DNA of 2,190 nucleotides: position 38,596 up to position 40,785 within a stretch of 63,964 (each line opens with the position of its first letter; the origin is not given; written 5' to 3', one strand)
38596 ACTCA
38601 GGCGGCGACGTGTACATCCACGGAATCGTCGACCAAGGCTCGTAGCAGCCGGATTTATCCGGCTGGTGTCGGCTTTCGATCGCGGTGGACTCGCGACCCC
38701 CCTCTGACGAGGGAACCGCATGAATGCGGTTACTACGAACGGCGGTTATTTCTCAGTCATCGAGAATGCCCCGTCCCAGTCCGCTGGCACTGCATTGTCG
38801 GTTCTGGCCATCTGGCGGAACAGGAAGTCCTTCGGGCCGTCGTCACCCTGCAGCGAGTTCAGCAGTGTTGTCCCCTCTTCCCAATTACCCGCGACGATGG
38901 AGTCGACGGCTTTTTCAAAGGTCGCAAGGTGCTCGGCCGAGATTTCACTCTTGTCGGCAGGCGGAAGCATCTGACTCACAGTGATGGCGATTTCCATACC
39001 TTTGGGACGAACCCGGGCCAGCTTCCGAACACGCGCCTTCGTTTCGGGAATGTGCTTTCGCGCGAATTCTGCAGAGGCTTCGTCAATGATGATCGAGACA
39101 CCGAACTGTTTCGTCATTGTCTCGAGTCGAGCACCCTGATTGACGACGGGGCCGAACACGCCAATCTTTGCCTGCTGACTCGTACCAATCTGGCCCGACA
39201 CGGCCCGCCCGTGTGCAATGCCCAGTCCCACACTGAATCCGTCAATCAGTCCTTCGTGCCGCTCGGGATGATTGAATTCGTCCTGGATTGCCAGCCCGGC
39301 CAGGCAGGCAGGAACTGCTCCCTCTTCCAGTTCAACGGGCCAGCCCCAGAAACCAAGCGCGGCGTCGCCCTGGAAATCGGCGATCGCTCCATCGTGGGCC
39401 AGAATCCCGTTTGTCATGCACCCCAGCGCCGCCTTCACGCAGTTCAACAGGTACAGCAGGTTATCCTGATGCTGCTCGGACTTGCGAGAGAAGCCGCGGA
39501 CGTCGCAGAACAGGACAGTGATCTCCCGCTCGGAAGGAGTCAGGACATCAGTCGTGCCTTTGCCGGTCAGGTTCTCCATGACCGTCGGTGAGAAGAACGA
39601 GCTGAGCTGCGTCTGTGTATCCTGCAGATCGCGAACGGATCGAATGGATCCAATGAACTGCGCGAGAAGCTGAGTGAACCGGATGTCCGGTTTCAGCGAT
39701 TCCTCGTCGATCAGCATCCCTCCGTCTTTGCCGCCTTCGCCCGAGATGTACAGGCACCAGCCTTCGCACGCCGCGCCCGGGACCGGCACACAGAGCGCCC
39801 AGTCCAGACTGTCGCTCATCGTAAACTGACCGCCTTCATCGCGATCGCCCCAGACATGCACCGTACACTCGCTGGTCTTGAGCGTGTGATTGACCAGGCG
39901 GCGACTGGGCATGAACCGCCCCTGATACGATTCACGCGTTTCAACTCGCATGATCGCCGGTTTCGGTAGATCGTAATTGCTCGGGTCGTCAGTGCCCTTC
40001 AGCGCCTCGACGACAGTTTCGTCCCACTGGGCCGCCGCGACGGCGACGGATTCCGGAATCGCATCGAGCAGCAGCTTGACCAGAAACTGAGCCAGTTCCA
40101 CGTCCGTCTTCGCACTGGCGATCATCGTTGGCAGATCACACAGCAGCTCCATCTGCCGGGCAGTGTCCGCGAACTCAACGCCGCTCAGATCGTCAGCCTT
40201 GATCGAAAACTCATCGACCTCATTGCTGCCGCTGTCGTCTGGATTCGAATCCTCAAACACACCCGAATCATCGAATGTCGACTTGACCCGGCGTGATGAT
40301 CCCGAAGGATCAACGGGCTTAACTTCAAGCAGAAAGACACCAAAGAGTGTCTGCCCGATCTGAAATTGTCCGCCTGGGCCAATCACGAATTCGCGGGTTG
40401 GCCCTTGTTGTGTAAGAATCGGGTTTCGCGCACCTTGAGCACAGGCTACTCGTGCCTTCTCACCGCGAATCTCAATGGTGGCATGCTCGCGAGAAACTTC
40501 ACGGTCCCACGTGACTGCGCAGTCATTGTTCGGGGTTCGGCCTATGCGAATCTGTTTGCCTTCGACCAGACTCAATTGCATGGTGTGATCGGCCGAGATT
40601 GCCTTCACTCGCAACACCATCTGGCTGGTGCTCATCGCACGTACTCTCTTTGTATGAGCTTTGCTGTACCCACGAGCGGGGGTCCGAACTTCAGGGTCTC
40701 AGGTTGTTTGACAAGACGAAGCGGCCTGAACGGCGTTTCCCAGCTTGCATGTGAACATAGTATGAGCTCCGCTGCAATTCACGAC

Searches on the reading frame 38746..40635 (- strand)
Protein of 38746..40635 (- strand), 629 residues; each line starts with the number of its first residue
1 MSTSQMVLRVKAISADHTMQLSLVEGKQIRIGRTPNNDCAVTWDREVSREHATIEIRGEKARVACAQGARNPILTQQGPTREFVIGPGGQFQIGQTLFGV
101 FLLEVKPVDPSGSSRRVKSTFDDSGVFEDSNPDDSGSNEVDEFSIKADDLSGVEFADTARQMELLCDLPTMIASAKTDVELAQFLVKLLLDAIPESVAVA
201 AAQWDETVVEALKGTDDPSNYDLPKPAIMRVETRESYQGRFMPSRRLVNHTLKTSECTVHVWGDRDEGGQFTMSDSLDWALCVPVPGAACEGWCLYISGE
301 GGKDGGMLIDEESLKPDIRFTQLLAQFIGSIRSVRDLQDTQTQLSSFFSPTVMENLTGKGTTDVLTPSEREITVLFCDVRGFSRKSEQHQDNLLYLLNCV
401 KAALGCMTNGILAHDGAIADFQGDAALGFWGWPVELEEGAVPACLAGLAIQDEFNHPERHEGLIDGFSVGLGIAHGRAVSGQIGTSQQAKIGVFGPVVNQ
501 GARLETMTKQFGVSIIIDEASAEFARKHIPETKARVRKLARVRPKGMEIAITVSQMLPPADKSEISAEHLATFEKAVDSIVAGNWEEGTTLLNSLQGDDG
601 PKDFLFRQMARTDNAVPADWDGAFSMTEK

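Call 9: search_protein_families(library=pfam, proteins=[window:38746-40635:-], max_evalue=0.01)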
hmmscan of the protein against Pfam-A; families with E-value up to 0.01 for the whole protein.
window:38746-40635:- (629 aa): 3 families
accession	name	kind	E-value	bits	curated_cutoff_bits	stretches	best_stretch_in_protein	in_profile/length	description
PF00211.25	Guanylate_cyc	-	8.1e-08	32.5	21.9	1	368-514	5-146/183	Adenylate and Guanylate cyclase catalytic domain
PF16697.10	Yop-YscD_cpl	-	5e-07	30.3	33.2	1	23-98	14-88/94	Inner membrane component of T3SS, cytoplasmic domain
PF00498.31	FHA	-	0.00029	21.7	20.7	1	29-62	1-34/67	FHA domain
